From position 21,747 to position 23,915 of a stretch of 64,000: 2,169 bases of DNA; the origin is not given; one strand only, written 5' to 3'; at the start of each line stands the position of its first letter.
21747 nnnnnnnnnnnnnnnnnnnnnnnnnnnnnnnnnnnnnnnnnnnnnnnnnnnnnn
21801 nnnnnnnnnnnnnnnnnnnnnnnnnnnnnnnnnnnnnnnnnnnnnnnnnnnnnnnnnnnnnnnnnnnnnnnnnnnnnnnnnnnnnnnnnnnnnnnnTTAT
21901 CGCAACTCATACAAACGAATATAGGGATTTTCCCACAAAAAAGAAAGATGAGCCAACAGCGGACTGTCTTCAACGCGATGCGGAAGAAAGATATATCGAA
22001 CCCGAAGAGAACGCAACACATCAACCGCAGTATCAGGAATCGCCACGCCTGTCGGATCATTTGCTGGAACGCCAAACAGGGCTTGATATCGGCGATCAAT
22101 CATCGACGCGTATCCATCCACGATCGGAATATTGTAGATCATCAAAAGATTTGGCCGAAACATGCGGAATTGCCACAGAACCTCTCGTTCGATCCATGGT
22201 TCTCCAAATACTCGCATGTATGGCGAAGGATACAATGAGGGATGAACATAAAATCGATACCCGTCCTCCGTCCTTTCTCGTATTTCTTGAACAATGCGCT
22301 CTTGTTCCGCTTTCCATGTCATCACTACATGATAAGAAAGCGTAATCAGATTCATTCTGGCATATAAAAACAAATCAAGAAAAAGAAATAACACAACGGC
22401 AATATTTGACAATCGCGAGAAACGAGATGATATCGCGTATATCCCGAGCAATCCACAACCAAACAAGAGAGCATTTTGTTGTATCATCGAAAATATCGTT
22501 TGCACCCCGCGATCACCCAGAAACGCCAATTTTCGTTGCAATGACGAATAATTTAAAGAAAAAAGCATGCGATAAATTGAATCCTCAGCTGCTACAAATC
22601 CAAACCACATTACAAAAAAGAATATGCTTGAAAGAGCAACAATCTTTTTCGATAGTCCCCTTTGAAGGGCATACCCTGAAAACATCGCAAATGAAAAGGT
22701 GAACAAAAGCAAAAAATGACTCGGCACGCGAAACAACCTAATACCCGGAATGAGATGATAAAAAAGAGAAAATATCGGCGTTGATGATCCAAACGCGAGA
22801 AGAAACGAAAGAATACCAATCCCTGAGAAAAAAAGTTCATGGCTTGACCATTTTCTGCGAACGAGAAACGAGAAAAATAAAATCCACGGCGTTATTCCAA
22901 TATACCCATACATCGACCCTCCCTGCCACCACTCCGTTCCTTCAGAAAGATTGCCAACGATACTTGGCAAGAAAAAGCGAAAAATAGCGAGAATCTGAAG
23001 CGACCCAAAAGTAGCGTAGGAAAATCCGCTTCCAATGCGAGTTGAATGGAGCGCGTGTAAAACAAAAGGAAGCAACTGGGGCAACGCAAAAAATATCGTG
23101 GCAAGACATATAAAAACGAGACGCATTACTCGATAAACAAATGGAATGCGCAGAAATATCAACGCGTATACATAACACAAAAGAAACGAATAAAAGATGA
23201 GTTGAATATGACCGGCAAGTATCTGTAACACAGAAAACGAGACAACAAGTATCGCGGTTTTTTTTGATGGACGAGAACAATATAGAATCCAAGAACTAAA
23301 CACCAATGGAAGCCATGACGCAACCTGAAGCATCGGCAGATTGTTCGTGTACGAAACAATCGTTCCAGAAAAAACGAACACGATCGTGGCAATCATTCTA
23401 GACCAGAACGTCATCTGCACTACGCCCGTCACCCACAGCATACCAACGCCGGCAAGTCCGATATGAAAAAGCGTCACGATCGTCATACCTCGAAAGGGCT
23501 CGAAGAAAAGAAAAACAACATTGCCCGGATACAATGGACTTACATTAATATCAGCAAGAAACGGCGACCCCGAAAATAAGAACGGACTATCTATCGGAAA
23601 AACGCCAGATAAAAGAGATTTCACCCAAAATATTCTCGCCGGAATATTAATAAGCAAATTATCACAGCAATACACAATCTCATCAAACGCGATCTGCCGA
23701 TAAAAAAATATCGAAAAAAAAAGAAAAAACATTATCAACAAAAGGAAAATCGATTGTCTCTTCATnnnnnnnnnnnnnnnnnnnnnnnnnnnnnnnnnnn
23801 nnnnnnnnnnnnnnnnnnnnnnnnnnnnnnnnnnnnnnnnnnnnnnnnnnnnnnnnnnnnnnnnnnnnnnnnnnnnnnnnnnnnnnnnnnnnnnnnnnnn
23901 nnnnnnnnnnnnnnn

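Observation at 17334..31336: ~14 kb surface-glycosylation island with four consecutive GT-C-like membrane glycosyltransferases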

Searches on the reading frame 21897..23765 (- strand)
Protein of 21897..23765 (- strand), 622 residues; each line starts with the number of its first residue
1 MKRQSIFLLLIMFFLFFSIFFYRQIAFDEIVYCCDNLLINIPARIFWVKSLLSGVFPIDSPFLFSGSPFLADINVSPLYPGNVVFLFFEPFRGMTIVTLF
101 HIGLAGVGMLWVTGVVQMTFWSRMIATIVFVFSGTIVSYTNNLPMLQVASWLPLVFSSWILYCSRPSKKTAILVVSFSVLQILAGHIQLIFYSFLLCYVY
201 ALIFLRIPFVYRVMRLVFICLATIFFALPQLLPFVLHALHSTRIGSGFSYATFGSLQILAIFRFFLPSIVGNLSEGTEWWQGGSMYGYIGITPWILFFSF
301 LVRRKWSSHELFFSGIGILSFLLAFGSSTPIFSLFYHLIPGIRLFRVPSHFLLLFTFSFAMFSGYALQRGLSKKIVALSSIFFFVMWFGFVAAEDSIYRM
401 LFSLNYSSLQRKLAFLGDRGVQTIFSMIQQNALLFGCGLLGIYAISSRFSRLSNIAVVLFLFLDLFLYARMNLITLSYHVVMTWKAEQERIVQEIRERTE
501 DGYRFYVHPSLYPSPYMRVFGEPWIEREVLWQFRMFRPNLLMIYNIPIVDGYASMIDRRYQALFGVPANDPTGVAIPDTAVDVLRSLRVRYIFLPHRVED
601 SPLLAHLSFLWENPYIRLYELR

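Call 4: search_protein_families(library=pfam, proteins=[window:21897-23765:-], max_evalue=0.01)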
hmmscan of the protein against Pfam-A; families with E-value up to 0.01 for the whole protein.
window:21897-23765:- (622 aa): 0 families

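Call 5: search_protein_families(library=ncbifam, proteins=[window:21897-23765:-], max_evalue=0.01)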
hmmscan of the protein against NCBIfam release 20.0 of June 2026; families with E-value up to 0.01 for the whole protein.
window:21897-23765:- (622 aa): 0 families

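Call 12: search_protein_families(library=pfam, proteins=[window:21897-23765:-], max_evalue=10)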
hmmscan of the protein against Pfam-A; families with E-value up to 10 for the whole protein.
window:21897-23765:- (622 aa): 0 families

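Call 14: find_homologous_proteins(query=window:21897-23765:-)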
Query window:21897-23765:- (622 aa): 90 proteins with E <= 0.001 among 8000 candidates.
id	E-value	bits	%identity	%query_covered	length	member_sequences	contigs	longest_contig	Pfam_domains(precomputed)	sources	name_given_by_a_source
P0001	0.0e+0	1377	100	100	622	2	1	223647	-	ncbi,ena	-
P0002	1.5e-201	689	51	96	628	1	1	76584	-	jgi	jgi:hypothetical protein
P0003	2.4e-185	636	49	96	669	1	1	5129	-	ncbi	-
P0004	1.9e-174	600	46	95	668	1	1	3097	-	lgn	-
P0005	1.4e-128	448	42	100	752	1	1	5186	PF09586.17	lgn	-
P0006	3.7e-118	414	40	95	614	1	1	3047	-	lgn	-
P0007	5.1e-118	413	37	97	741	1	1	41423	PF09586.17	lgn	-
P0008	1.1e-117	412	40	92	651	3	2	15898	-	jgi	-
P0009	2.4e-116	408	38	95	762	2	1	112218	-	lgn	-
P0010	7.4e-115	403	49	70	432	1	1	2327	-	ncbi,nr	ncbi:MAG: hypothetical protein N3A54_06535, partial [Patescibacteria group bacterium]|nr:hypothetica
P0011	1.2e-114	402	39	96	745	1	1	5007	-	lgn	-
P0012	3.2e-107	378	39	95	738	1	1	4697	PF09586.17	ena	-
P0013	1.6e-104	369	35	95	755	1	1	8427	PF09586.17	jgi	jgi:hypothetical protein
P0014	2.9e-104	368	39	92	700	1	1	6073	PF09586.17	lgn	-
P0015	2.3e-103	365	35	92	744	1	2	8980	PF09586.17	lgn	-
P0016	3.7e-100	354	36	93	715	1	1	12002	PF09586.17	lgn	-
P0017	2.0e-99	352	37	92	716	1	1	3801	PF09586.17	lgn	-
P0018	2.1e-99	352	36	97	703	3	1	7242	PF09586.17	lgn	-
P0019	2.6e-98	348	33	97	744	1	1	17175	PF09586.17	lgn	-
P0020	2.9e-96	342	35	97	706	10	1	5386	PF09586.17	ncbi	ncbi:MAG: YfhO family protein [Patescibacteria group bacterium]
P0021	3.1e-92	328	36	95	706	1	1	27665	PF09586.17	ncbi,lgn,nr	ncbi:YfhO family protein [Candidatus Gottesmanbacteria bacterium]|nr:YfhO family protein [Candidatus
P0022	3.9e-86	308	34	93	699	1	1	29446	-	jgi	jgi:hypothetical protein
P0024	5.4e-28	116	24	96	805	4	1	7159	PF09586.17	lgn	-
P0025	5.6e-26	109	32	51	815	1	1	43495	PF09586.17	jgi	jgi:hypothetical protein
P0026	1.2e-23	102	30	55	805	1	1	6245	PF09586.17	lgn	-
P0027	8.8e-23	99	28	57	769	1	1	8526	PF09586.17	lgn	-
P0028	9.9e-22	95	27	57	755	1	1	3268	PF09586.17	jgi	jgi:hypothetical protein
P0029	1.4e-20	91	29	57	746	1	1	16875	PF09586.17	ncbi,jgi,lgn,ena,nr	ncbi:MAG TPA: YfhO family protein [Candidatus Eisenbacteria bacterium]|nr:YfhO family protein [Candi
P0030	4.9e-20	90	28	54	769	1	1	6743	PF09586.17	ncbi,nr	ncbi:MAG: hypothetical protein K1Y02_24200 [Candidatus Hydrogenedentes bacterium]|nr:hypothetical pr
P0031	4.0e-19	87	24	59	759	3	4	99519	PF09586.17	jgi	-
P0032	4.5e-19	87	29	56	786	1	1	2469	PF09586.17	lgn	-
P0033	1.1e-18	85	29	53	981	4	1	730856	PF09586.17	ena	-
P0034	1.7e-18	85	30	57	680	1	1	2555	PF09586.17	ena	-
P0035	1.2e-16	79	26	57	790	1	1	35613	PF09586.17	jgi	jgi:Bacterial membrane protein YfhO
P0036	1.6e-16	78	28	56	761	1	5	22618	PF09586.17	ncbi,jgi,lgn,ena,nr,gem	ncbi:MAG TPA: YfhO family protein [bacterium]|nr:YfhO family protein [bacterium] HPN30956.1 YfhO fam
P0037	2.9e-16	77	25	49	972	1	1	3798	PF09586.17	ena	-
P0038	3.0e-16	77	27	65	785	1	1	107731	PF09586.17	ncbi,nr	ncbi:MAG: YfhO family protein [Candidatus Omnitrophica bacterium]|nr:YfhO family protein [Candidatus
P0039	1.6e-15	75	26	70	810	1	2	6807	PF09586.17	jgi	jgi:hypothetical protein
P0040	2.5e-15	74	25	56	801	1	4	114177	PF09586.17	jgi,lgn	jgi:hypothetical protein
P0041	3.2e-15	74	24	90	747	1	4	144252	PF09586.17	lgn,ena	-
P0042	5.7e-15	73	27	53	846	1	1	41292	PF09586.17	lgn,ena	-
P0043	9.2e-15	72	28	53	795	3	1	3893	PF09586.17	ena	-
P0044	1.0e-14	72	24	58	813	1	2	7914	PF09586.17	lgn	-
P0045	1.7e-14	71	27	53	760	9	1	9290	PF09586.17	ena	-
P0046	2.9e-14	71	30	51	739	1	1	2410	PF09586.17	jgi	jgi:hypothetical protein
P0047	8.5e-14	69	25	59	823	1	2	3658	PF09586.17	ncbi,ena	-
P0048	9.8e-14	69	25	95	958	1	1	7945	PF09586.17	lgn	-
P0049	1.0e-13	69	25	95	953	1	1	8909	PF09586.17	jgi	jgi:hypothetical protein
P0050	9.7e-13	66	26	54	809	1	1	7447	PF09586.17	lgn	-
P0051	1.2e-12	65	25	59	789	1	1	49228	PF09586.17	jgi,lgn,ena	-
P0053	6.1e-12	63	27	56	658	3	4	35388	PF09586.17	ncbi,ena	-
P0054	6.3e-12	63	26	59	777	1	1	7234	PF09586.17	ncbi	-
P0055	8.7e-12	62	24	57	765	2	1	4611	PF09586.17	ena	-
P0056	1.7e-11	62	27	52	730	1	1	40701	PF09586.17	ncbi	-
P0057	1.8e-11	61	25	58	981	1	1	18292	PF09586.17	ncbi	-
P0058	2.5e-11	61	29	56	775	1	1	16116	PF09586.17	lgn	-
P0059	3.5e-11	60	24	53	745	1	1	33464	PF09586.17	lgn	-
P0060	3.6e-11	60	28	56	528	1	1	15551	PF09586.17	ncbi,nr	ncbi:MAG: YfhO family protein, partial [bacterium]|nr:YfhO family protein [bacterium]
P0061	1.7e-10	58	26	54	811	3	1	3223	PF09586.17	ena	-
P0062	6.7e-10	56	24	59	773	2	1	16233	PF09586.17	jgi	-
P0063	7.7e-10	56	28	37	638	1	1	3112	PF09586.17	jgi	jgi:hypothetical protein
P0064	1.5e-9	55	27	55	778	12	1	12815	PF09586.17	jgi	-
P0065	2.4e-9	54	24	58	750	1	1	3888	PF09586.17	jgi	jgi:hypothetical protein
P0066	4.7e-9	53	23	57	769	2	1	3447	PF09586.17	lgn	-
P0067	6.4e-9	53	24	59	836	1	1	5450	PF09586.17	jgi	jgi:hypothetical protein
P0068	7.5e-9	53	25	54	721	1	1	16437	PF09586.17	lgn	-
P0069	7.8e-9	53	24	54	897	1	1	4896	PF09586.17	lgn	-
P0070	1.2e-8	52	30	35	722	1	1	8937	PF09586.17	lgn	-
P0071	2.5e-8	51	26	58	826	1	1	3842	PF09586.17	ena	-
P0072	1.3e-7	49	37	14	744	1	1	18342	PF09586.17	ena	-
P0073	2.2e-7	48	24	60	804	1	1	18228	PF09586.17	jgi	-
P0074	3.1e-7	47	26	82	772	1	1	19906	PF09586.17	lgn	-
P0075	3.5e-7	47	25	77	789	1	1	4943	PF09586.17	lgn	-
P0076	5.0e-7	47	28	52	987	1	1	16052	PF09586.17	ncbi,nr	ncbi:MAG: YfhO family protein [Chloroflexi bacterium]|nr:YfhO family protein [Chloroflexota bacteriu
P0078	6.8e-7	46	26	54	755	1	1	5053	PF09586.17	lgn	-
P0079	7.2e-7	46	26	41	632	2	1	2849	PF09586.17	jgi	jgi:hypothetical protein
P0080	8.6e-7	46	28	41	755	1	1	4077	PF09586.17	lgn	-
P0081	2.3e-6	45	28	43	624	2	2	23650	PF09586.17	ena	-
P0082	2.8e-6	44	26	59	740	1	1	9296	PF09586.17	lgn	-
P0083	4.1e-6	44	23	92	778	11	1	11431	PF09586.17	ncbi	-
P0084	5.2e-6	43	26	52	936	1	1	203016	PF09586.17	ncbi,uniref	ncbi:YfhO family protein [Desulfotomaculum sp. 1211_IL3151]|uniref:YfhO family protein n=1 Tax=Desul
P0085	8.9e-6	43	27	53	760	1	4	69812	PF10131.16,PF09586.17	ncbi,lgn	-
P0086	1.1e-5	42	26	49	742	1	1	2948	PF09586.17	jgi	jgi:uncharacterized membrane protein YfhO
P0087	1.6e-5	42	25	58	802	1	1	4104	PF09586.17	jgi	jgi:hypothetical protein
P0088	1.6e-5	42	26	22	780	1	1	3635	PF09586.17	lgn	-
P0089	6.5e-5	40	26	54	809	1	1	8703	PF09586.17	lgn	-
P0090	1.4e-4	39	25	52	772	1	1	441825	PF09586.17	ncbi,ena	-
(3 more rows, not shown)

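Call 18: find_encoding_contigs(protein=P0001, flank=10000, max_places=3)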
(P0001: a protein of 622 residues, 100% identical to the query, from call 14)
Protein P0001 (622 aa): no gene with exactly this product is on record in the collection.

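Call 19: find_encoding_contigs(protein=P0002, flank=10000, max_places=3)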
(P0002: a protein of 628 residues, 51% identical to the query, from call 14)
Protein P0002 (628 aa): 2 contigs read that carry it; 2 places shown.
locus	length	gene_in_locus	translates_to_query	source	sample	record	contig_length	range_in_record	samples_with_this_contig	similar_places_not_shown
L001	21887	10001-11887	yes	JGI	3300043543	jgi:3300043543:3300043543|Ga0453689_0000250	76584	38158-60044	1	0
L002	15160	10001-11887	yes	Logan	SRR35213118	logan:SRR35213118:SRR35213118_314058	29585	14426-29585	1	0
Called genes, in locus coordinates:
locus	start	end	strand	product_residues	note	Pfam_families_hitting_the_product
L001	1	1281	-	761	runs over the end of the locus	PF00251:Glyco_hydro_32N (faint), PF04041:Glyco_hydro_130 (faint), PF06028:DUF915 (weak), PF02089:Palm_thioest, PF02450:LCAT, PF00561:Abhydrolase_1 (weak), PF24096:DUF7379 (weak), PF07819:PGAP1, +1 more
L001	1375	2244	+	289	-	PF04724:Glyco_transf_17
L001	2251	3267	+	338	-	PF01073:3Beta_HSD, PF01370:Epimerase, PF02719:Polysacc_synt_2, PF04321:RmlD_sub_bind, PF07993:NAD_binding_4 (faint), PF13460:NAD_binding_10, PF16363:GDP_Man_Dehyd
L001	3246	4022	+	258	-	PF00535:Glycos_transf_2 (faint)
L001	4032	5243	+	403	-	PF09594:GT87 (weak)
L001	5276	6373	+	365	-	PF13439:Glyco_transf_4 (faint), PF20706:GT4-conflict (weak), PF00534:Glycos_transf_1, PF13692:Glyco_trans_1_4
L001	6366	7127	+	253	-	PF13578:Methyltransf_24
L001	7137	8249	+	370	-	PF00534:Glycos_transf_1, PF13692:Glyco_trans_1_4, PF13524:Glyco_trans_1_2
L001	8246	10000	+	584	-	PF13231:PMT_2 (weak)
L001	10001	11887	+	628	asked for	-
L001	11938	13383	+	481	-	PF13231:PMT_2 (weak)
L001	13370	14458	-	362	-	-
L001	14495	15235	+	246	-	PF00535:Glycos_transf_2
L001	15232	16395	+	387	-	PF04932:Wzy_C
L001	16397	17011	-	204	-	PF17936:Big_6, PF17957:Big_7 (faint), PF19077:Big_13, PF27332:TP_0781 (faint), PF09136:Glucodextran_B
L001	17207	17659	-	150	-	-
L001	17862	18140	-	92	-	-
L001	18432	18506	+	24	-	-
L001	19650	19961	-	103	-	-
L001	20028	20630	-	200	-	-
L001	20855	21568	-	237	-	PF23457:LysM2_NFP (faint), PF01476:LysM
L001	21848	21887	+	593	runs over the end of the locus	PF14716:HHH_8, PF00633:HHH (faint), PF14520:HHH_5 (faint), PF14791:DNA_pol_B_thumb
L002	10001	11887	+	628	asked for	-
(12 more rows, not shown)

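Call 20: find_encoding_contigs(protein=P0022, flank=10000, max_places=2)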
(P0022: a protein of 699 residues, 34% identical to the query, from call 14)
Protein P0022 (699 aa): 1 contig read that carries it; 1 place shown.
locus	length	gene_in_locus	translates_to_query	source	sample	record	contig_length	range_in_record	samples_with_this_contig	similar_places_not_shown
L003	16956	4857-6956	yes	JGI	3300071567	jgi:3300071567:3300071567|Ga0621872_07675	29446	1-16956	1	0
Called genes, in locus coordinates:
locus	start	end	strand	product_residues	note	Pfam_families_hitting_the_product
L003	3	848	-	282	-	?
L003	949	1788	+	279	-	PF00535:Glycos_transf_2 (faint)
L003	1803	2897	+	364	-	PF13439:Glyco_transf_4 (weak), PF20706:GT4-conflict (weak), PF00534:Glycos_transf_1, PF13692:Glyco_trans_1_4, PF13524:Glyco_trans_1_2 (weak)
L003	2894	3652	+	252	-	PF13578:Methyltransf_24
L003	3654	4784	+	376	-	PF13439:Glyco_transf_4, PF20706:GT4-conflict (weak), PF00534:Glycos_transf_1, PF13692:Glyco_trans_1_4, PF13524:Glyco_trans_1_2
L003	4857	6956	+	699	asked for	-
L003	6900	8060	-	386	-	-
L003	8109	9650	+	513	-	-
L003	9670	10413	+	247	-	PF00535:Glycos_transf_2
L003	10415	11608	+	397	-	PF04932:Wzy_C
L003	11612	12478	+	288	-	PF00892:EamA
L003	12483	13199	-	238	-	PF17936:Big_6 (faint), PF19077:Big_13 (faint), PF13750:Big_3_3 (faint), PF09136:Glucodextran_B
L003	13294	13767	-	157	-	-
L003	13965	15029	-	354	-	PF02129:Peptidase_S15 (weak), PF01738:DLH (faint), PF20434:BD-FAE (faint), PF00561:Abhydrolase_1 (weak), PF12146:Hydrolase_4, PF12697:Abhydrolase_6, PF08840:BAAT_C (weak), PF00326:Peptidase_S9, +1 more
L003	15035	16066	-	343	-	PF00512:HisKA, PF02518:HATPase_c, PF14501:HATPase_c_5 (weak)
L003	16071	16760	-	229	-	PF00072:Response_reg, PF00486:Trans_reg_C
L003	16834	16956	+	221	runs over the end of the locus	PF02527:GidB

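Call 21: find_encoding_contigs(protein=P0009, flank=10000, max_places=2)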
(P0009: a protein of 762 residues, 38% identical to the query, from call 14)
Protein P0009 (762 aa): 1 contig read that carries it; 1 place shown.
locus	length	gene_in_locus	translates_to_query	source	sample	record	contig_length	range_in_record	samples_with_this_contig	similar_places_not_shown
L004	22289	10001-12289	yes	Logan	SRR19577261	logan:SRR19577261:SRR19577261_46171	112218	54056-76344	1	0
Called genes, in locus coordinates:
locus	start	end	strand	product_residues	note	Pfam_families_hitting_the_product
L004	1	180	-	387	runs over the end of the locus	PF26314:MptA_B_family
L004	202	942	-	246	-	PF00535:Glycos_transf_2, PF10111:Glyco_tranf_2_2, PF13641:Glyco_tranf_2_3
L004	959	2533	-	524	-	PF13231:PMT_2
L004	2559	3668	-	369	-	PF00535:Glycos_transf_2, PF04138:GtrA_DPMS_TM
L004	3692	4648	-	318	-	PF01073:3Beta_HSD (weak), PF01370:Epimerase, PF02719:Polysacc_synt_2, PF04321:RmlD_sub_bind, PF16363:GDP_Man_Dehyd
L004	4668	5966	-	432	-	PF03446:NAD_binding_2 (faint), PF03721:UDPG_MGDP_dh_N, PF03807:F420_oxidored (faint), PF00984:UDPG_MGDP_dh, PF03720:UDPG_MGDP_dh_C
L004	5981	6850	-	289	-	PF01370:Epimerase, PF04321:RmlD_sub_bind, PF16363:GDP_Man_Dehyd, PF02719:Polysacc_synt_2 (weak)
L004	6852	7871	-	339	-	PF01073:3Beta_HSD, PF01370:Epimerase, PF02719:Polysacc_synt_2, PF04321:RmlD_sub_bind, PF13460:NAD_binding_10, PF16363:GDP_Man_Dehyd, PF07993:NAD_binding_4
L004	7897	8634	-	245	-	PF00483:NTP_transferase, PF12804:NTP_transf_3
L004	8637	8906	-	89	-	-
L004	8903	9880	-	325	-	PF00188:CAP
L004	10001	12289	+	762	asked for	-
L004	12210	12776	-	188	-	PF04203:Sortase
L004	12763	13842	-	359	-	PF00041:fn3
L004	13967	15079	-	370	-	PF07907:YibE_F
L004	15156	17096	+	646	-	PF13401:AAA_22 (faint), PF01637:ATPase_2 (faint), PF13191:AAA_16 (weak), PF00158:Sigma54_activat, PF00004:AAA, PF07724:AAA_2, PF07728:AAA_5, PF10431:ClpB_D2-small, +10 more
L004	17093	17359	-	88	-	-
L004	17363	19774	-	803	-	-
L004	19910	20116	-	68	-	-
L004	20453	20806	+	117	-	PF01475:FUR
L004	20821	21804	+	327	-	PF00389:2-Hacid_dh, PF02826:2-Hacid_dh_C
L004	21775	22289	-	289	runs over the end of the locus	PF02492:cobW, PF07683:CobW_C (weak)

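Call 22: find_encoding_contigs(protein=P0021, flank=10000, max_places=2)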
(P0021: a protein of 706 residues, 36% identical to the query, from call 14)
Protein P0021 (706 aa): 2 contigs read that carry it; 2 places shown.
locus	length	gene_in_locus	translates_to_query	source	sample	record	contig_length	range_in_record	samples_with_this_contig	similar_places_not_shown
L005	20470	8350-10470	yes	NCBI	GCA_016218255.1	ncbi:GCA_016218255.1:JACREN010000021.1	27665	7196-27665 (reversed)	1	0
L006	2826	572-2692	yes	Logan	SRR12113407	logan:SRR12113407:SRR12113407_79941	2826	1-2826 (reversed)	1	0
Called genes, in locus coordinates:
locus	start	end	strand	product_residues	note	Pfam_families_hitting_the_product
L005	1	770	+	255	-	PF00535:Glycos_transf_2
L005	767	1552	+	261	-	PF13489:Methyltransf_23, PF13847:Methyltransf_31, PF08241:Methyltransf_11, PF08242:Methyltransf_12, PF13649:Methyltransf_25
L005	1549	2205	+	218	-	-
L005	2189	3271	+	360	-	PF20706:GT4-conflict, PF00534:Glycos_transf_1, PF13692:Glyco_trans_1_4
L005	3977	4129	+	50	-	-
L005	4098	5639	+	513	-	-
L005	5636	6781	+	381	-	PF13439:Glyco_transf_4, PF00534:Glycos_transf_1, PF13692:Glyco_trans_1_4, PF13524:Glyco_trans_1_2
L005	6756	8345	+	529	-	PF13231:PMT_2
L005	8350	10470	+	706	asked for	PF09586:YfhO (faint)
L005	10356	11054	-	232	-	PF05401:NodS, PF13489:Methyltransf_23, PF08241:Methyltransf_11, PF08242:Methyltransf_12, PF13649:Methyltransf_25, PF13847:Methyltransf_31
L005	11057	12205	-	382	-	-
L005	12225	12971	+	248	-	PF00535:Glycos_transf_2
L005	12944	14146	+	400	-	PF04932:Wzy_C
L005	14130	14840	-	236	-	PF17936:Big_6 (faint), PF19077:Big_13 (faint), PF09136:Glucodextran_B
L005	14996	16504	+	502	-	PF14010:PEPcase_2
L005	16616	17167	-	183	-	PF23457:LysM2_NFP (faint), PF01476:LysM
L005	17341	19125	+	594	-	PF14716:HHH_8, PF14520:HHH_5 (faint), PF14791:DNA_pol_B_thumb, PF02811:PHP (weak)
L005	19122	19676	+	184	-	PF04011:LemA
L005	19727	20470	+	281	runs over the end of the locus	PF01435:Peptidase_M48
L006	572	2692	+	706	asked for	PF09586:YfhO (faint)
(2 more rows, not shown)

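Call 32: search_solved_structures(query=A2, max_evalue=10)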
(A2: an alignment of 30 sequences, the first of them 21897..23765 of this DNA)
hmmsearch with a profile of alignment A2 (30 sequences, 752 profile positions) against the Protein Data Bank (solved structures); distinct sequences matched with E-value up to 10: 9.
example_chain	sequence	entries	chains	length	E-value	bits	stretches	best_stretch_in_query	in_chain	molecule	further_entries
6b87_A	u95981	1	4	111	0.04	15.4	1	380-459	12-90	TMHC2_E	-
6m6z_A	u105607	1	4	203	0.069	14.6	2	375-454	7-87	TMH4C4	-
5xro_A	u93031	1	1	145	0.99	10.8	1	660-718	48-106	Galectin-10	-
6oqt_X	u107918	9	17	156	1.8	9.9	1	493-580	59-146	ATP synthase subunit b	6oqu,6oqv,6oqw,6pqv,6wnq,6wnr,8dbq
6oqr_X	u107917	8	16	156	1.9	9.8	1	493-580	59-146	ATP synthase subunit b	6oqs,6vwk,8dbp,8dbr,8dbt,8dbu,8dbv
5t4o_I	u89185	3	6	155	1.9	9.8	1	493-580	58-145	ATP synthase subunit b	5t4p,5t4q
8dbw_X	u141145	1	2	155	1.9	9.8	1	493-580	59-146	ATP synthase subunit b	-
9k1u_D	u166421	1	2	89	2.3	9.6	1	685-721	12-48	Serine/threonine protein kinase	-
8qag_A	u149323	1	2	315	2.9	9.2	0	370-461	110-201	sc-CC-6-95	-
